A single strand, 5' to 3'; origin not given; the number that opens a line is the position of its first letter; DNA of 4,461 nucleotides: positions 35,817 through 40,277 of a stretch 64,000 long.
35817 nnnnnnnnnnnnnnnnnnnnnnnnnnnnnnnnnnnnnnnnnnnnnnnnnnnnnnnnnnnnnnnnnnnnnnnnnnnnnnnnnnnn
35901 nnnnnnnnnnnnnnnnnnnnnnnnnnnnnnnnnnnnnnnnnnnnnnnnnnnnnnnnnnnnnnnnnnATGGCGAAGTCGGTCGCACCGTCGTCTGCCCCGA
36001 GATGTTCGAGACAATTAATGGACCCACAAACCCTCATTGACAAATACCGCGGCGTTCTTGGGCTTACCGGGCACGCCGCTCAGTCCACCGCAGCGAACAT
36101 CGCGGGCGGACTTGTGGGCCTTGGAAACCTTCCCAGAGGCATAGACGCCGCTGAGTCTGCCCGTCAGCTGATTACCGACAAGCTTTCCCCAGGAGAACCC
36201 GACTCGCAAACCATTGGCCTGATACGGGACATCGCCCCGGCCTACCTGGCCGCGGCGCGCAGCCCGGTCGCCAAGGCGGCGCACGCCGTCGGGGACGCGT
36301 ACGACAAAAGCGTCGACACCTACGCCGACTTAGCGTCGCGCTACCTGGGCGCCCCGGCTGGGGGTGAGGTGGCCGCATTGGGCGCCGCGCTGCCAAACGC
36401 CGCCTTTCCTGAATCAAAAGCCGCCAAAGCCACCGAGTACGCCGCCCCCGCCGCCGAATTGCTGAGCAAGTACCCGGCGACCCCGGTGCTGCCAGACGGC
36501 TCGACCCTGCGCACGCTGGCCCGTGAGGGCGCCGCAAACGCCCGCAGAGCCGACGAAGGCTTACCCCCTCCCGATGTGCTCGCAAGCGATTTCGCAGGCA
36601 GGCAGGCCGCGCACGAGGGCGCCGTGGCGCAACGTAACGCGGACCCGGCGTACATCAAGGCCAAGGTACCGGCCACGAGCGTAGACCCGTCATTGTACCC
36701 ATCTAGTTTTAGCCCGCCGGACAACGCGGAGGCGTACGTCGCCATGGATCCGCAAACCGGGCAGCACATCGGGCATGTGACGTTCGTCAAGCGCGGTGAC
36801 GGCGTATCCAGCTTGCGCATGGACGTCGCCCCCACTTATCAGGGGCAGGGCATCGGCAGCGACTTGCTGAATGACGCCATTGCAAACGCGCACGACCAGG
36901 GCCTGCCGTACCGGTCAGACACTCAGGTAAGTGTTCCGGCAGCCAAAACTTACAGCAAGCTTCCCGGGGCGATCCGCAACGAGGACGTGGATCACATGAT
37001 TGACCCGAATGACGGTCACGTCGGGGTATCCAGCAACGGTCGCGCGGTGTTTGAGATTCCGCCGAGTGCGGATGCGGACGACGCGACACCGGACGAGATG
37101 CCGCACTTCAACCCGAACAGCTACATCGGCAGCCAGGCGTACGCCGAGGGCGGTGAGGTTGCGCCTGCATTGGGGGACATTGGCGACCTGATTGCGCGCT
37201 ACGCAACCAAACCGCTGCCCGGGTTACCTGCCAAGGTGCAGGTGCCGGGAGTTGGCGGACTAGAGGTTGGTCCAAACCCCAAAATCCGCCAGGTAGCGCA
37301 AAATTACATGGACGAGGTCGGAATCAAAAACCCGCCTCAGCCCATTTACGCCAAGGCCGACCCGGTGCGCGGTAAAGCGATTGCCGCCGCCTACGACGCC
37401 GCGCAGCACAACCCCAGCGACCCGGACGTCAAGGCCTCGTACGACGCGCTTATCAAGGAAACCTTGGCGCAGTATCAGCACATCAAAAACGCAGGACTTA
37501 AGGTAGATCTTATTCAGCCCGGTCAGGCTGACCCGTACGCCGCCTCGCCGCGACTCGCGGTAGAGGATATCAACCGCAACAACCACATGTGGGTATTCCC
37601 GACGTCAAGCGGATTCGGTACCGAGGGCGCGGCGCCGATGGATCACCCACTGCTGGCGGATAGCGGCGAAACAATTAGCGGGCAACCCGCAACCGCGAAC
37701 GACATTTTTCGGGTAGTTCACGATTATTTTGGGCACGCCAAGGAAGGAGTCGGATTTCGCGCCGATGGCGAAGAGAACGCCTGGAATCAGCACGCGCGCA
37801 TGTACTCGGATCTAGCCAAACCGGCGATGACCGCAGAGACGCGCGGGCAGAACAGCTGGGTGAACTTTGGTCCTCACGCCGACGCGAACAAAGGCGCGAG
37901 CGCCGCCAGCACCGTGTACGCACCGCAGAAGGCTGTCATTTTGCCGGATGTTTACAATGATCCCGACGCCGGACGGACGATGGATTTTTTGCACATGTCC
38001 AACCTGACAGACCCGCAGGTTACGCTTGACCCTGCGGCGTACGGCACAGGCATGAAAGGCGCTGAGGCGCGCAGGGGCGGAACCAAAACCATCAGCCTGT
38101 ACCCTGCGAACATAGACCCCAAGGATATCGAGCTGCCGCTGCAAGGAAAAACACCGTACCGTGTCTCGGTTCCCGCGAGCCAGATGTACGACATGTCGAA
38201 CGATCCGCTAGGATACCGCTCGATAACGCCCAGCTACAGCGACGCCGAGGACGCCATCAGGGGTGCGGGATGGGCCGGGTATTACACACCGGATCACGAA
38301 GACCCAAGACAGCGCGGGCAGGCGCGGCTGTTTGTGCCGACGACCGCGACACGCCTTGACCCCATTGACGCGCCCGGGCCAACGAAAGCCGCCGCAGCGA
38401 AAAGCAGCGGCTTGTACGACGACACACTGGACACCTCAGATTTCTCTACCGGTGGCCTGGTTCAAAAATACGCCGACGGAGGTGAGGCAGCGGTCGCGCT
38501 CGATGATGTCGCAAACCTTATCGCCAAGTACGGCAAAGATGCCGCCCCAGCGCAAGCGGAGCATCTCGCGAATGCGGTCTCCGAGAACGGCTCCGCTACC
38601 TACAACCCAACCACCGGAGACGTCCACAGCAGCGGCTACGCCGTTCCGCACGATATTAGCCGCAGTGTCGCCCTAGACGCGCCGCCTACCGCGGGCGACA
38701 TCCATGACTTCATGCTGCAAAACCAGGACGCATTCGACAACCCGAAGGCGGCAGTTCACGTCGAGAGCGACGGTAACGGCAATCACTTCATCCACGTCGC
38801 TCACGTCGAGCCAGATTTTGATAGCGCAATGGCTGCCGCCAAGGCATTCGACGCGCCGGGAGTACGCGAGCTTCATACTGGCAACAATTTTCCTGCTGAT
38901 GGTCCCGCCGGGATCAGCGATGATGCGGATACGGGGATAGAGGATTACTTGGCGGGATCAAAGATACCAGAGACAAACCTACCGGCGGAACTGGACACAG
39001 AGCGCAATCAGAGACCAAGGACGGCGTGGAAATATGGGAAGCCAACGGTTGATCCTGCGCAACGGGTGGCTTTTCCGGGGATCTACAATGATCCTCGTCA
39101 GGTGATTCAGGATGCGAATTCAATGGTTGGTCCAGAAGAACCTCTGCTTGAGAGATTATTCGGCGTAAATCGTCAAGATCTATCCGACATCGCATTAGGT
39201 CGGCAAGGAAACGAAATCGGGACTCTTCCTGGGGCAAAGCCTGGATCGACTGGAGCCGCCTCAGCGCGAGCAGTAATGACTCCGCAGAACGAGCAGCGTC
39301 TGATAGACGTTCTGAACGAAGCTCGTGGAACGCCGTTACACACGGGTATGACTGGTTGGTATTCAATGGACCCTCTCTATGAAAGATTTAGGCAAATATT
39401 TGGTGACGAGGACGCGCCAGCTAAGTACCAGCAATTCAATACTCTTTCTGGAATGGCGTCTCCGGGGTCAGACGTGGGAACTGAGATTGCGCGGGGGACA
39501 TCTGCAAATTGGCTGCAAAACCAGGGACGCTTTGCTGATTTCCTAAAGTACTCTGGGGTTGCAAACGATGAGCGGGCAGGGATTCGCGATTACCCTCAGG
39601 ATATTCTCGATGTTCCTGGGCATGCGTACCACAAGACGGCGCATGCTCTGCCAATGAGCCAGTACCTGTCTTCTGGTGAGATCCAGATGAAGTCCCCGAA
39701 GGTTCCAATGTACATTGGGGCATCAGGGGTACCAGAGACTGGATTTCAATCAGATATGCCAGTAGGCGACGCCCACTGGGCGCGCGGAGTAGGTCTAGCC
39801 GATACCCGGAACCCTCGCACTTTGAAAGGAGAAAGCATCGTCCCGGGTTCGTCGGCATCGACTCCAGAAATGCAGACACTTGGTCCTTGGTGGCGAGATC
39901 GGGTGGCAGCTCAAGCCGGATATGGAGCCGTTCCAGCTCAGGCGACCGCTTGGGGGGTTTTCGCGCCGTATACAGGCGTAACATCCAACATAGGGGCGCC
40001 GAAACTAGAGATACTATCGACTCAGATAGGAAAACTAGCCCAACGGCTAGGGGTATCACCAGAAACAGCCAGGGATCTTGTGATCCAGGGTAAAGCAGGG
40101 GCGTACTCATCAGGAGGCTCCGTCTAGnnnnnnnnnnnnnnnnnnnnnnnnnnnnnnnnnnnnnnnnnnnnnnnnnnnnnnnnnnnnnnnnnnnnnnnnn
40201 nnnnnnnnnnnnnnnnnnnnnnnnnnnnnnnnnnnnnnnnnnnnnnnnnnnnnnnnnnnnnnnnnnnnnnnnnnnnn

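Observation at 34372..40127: Enzymatic cargo block at the end of the virion/ejection-protein module: SPFH protein, HTH–metallophosphoesterase, giant GNAT-containing protein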

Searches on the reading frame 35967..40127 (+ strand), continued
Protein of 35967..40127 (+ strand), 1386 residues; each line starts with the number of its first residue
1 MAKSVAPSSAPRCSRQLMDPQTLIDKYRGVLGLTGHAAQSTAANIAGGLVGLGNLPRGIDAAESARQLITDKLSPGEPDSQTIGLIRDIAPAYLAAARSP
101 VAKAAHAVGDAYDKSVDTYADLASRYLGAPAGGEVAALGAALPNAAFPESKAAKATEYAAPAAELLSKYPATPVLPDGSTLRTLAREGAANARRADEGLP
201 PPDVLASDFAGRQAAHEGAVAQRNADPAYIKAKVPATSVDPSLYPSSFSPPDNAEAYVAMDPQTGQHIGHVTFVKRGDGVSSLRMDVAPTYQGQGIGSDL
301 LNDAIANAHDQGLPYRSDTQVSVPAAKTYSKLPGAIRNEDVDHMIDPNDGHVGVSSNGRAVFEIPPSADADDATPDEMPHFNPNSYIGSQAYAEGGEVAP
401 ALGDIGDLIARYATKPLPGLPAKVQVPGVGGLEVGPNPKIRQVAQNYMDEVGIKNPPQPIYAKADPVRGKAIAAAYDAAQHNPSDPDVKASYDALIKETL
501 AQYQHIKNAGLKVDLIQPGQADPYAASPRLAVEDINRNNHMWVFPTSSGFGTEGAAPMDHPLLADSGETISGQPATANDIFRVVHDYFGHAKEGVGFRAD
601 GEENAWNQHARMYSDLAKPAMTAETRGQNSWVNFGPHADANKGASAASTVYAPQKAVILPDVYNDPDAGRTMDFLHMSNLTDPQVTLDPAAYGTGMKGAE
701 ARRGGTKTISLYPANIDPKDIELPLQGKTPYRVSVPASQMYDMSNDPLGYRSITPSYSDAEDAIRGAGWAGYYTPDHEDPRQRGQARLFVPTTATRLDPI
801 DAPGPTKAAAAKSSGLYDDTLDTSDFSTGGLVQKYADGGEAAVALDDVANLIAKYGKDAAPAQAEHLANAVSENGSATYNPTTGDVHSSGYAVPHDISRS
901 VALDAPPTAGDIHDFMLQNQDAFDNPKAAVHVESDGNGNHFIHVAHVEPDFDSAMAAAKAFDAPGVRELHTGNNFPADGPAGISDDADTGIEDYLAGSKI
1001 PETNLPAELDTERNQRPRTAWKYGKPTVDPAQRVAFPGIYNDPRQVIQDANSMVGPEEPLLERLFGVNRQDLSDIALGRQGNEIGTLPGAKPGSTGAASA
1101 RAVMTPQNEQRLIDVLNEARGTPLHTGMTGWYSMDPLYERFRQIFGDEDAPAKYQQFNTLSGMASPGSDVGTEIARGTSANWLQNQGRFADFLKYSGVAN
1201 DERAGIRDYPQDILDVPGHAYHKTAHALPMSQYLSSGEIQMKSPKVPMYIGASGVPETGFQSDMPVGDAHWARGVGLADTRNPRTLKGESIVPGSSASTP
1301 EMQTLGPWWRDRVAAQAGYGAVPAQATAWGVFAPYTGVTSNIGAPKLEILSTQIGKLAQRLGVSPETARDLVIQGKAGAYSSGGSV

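Call 28: find_encoding_contigs(protein=P0005, flank=10000, max_places=1)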
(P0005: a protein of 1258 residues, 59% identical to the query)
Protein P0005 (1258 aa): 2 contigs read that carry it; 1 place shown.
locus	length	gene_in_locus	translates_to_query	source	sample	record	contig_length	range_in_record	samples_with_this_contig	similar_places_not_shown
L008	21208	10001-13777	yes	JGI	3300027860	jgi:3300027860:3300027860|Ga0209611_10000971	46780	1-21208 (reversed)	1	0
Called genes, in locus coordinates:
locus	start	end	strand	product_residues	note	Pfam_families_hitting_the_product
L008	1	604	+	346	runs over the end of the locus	-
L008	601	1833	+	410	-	-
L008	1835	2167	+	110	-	-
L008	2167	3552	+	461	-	-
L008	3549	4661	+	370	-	-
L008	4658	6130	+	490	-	-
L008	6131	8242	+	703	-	-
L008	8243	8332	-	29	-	-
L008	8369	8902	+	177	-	PF01145:Band_7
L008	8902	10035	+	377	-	PF13384:HTH_23 (weak)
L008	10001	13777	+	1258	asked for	-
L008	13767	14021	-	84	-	-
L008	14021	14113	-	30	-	-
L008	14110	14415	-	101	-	-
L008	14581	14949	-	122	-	-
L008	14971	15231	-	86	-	-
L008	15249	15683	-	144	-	PF18909:dGTP_diPhyd_N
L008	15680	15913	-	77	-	PF23858:DUF7220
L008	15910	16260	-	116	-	PF03819:MazG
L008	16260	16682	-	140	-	PF07105:DUF1367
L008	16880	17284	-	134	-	-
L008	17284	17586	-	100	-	PF26948:DUF8296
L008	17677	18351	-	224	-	-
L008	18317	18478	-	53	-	-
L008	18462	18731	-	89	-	-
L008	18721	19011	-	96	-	-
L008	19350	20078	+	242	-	-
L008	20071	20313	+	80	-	-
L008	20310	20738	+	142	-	PF01807:Zn_ribbon_DnaG (weak)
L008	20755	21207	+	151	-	?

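Call 64: get_annotated_region(hit=H5, flank=9000)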
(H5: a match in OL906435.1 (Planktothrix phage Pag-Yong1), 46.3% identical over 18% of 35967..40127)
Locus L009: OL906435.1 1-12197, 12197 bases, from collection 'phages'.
description: Planktothrix phage Pag-Yong1, complete genome.
organism: Planktothrix phage Pag-Yong1 (NCBI taxid 2911673)
taxonomy: Viruses; Duplodnaviria; Heunggongvirae; Uroviricota; Caudoviricetes
host: -; source: Planktothrix agardhii FACHB-1261; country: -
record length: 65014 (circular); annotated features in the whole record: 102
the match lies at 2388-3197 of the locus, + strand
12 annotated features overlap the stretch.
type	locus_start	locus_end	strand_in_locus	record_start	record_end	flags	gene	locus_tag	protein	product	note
CDS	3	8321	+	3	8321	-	-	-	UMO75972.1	large polyvalent protein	-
CDS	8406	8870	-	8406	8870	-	-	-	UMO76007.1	hypothetical protein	-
CDS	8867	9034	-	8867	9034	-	-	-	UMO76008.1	RNA-binding associated protein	-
CDS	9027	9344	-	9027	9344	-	-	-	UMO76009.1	hypothetical protein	-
CDS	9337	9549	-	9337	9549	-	-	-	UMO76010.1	hypothetical protein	-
CDS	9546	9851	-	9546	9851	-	-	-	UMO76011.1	tetratricopeptide repeat domain protein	Tetratricopeptide repeat (TPR) domain protein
CDS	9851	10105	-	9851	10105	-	-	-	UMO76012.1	hypothetical protein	-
CDS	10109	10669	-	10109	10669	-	-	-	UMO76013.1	hypothetical protein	-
CDS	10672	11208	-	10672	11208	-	-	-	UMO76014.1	AlpA family regulatory protein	-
CDS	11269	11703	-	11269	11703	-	-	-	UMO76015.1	hypothetical protein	-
CDS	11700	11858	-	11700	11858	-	-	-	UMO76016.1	hypothetical protein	-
CDS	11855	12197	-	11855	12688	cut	-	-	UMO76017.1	hypothetical protein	-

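Call 80: search_protein_families(library=padloc, proteins=[window:36018-40127:+], max_evalue=0.01)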
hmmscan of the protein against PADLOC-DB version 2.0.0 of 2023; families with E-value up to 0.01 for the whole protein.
window:36018-40127:+ (1369 aa): 0 families

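Call 86: search_protein_families(library=pfam, proteins=[P0008, P0013, P0015, P0018, P0022, P0019], max_evalue=0.001)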
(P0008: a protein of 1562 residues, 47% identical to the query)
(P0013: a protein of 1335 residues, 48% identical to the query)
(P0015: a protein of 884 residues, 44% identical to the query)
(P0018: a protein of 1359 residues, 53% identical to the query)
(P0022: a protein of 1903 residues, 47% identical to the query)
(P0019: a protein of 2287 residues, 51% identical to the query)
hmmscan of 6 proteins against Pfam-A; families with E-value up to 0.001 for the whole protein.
P0008 (1562 aa): 1 family
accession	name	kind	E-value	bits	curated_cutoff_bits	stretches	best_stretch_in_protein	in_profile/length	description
PF18760.7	ART-PolyVal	-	5.7e-10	40.6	31.2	1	841-994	1-138/140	ADP-Ribosyltransferase in polyvalent proteins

P0013 (1335 aa): 3 families
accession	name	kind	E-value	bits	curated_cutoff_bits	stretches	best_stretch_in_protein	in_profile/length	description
PF23802.1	DUF7178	-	2.3e-12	47.7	27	1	1031-1219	35-190/193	Family of unknown function (DUF7178)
PF00583.31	Acetyltransf_1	-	1e-05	26.2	20.7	1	239-300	30-93/116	Acetyltransferase (GNAT) family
PF13508.13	Acetyltransf_7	-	1.6e-05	25.6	27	1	243-299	5-61/84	Acetyltransferase (GNAT) domain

P0015 (884 aa): 3 families
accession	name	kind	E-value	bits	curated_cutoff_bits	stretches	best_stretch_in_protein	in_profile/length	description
PF18760.7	ART-PolyVal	-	2.2e-17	64.6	31.2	1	384-515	2-136/140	ADP-Ribosyltransferase in polyvalent proteins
PF08291.16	Peptidase_M15_3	-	4.8e-12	46.4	23.2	1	246-329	25-104/108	Peptidase M15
PF05951.18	Peptidase_M15_2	-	7.7e-06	26.1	27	1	262-338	71-153/153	Bacterial protein of unknown function (DUF882)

P0018 (1359 aa): 2 families
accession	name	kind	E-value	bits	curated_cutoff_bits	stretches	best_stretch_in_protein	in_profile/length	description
PF18823.6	InPase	-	6.9e-53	178.6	26.8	1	23-159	1-135/135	Inorganic Pyrophosphatase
PF18760.7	ART-PolyVal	-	2.5e-17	64.4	31.2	1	676-813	3-138/140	ADP-Ribosyltransferase in polyvalent proteins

P0022 (1903 aa): 3 families
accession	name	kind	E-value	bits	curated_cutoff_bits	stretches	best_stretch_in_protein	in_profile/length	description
PF18814.6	PBECR5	-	1.5e-08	35.3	25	1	908-978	19-90/239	phage-Barnase-EndoU-ColicinE5/D-RelE like nuclease5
PF18760.7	ART-PolyVal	-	2.5e-05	25.5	31.2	1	1238-1283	8-47/140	ADP-Ribosyltransferase in polyvalent proteins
PF18838.6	LPD23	-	0.00039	20.6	27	0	245-301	3-57/58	Large polyvalent protein associated domain 23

P0019 (2287 aa): 1 family
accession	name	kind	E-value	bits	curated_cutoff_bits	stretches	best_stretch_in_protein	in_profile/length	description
PF18834.6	LPD22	-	1.5e-14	54.4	28.6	1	32-114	6-87/97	Large polyvalent protein associated domain 22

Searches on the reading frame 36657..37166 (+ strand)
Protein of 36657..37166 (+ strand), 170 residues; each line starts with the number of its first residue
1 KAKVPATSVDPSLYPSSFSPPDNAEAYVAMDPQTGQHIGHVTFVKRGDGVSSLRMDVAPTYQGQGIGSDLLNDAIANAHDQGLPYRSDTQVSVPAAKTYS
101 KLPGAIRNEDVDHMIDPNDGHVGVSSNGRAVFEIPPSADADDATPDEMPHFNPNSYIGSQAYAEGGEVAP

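Call 20: search_protein_families(library=pfam, proteins=[window:36657-37166:+], max_evalue=10)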
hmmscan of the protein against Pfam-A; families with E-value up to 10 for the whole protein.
window:36657-37166:+ (170 aa): 5 families
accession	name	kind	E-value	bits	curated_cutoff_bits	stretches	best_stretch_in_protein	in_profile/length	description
PF13508.13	Acetyltransf_7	-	1.1e-08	35.8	27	1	23-102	2-80/84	Acetyltransferase (GNAT) domain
PF00583.31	Acetyltransf_1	-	5.7e-08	33.5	20.7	1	23-96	31-108/116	Acetyltransferase (GNAT) family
PF14542.12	Acetyltransf_CG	-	5e-06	27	30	1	30-83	5-58/80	GCN5-related N-acetyl-transferase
PF13673.13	Acetyltransf_10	-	7e-05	23.2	23.6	1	33-100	38-103/128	Acetyltransferase (GNAT) domain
PF13302.13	Acetyltransf_3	-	0.15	13.2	25.4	1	27-83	56-114/138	Acetyltransferase (GNAT) domain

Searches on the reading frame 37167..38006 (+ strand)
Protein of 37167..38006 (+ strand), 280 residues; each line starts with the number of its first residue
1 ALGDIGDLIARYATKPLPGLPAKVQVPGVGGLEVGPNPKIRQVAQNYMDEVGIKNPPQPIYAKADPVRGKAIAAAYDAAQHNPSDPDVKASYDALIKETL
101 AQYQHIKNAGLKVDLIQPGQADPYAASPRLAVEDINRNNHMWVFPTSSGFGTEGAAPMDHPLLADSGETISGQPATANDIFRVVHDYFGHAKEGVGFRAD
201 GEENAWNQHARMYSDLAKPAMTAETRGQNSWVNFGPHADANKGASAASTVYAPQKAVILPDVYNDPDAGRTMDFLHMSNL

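Call 20: search_protein_families(library=pfam, proteins=[window:37167-38006:+], max_evalue=10)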
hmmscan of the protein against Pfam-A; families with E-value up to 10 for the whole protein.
window:37167-38006:+ (280 aa): 0 families

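Call 49: search_solved_structures(query=A2, max_evalue=10, show_alignments=2)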
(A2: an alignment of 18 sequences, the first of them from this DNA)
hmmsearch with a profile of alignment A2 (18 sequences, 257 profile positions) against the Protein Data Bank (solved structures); distinct sequences matched with E-value up to 10: 5.
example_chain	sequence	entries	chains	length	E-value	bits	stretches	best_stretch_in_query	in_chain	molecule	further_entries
6ofe_P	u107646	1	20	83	0.21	14.4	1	54-86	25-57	Protein PrgI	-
2lpz_A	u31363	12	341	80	0.6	12.9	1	54-85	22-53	Protein prgI | PrgI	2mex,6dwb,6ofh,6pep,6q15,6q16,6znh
6off_A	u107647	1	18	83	0.64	12.8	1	54-85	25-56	Protein PrgI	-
6ofg_P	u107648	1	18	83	0.67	12.8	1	54-85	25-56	Protein PrgI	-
9exz_A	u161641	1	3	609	1.2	11.9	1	41-93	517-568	DE NOVO PROTEIN P600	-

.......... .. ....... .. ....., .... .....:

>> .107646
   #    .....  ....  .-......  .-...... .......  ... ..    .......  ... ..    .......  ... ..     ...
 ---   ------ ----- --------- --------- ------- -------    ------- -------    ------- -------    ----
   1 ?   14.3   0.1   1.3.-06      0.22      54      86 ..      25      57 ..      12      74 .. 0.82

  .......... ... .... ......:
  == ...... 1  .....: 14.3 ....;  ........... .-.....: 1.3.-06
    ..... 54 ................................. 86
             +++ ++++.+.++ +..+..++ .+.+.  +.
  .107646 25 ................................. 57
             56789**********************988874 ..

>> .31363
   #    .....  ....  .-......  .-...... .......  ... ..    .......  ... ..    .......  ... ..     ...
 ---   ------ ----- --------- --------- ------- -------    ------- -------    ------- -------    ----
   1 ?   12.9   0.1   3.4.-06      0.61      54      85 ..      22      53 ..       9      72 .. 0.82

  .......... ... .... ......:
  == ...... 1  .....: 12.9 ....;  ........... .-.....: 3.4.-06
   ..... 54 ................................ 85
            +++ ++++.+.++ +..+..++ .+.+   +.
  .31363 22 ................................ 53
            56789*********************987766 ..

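Call 50: search_protein_families(library=pfam, alignment_id=A2, max_evalue=1)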
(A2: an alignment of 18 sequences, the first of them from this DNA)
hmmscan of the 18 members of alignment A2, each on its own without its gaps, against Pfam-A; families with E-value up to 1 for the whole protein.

A. member 1, seq(258 aa): 0 families

B. families by the number of members that match (of 18 scanned): 7 families
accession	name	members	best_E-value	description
PF21241.2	UvsW_N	3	0.0032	DNA helicase UvsW, N-terminal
PF02203.21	TarH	3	0.031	Tar ligand binding domain homologue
PF17410.7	Stevor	2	0.056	Subtelomeric Variable Open Reading frame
PF08852.17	DUF1822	1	0.025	Protein of unknown function (DUF1822)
PF13289.12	SIR2_2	1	0.058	SIR2-like domain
PF09198.16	T4-Gluco-transf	1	0.13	Bacteriophage T4 beta-glucosyltransferase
PF10466.14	Inhibitor_I34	1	0.32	Saccharopepsin inhibitor I34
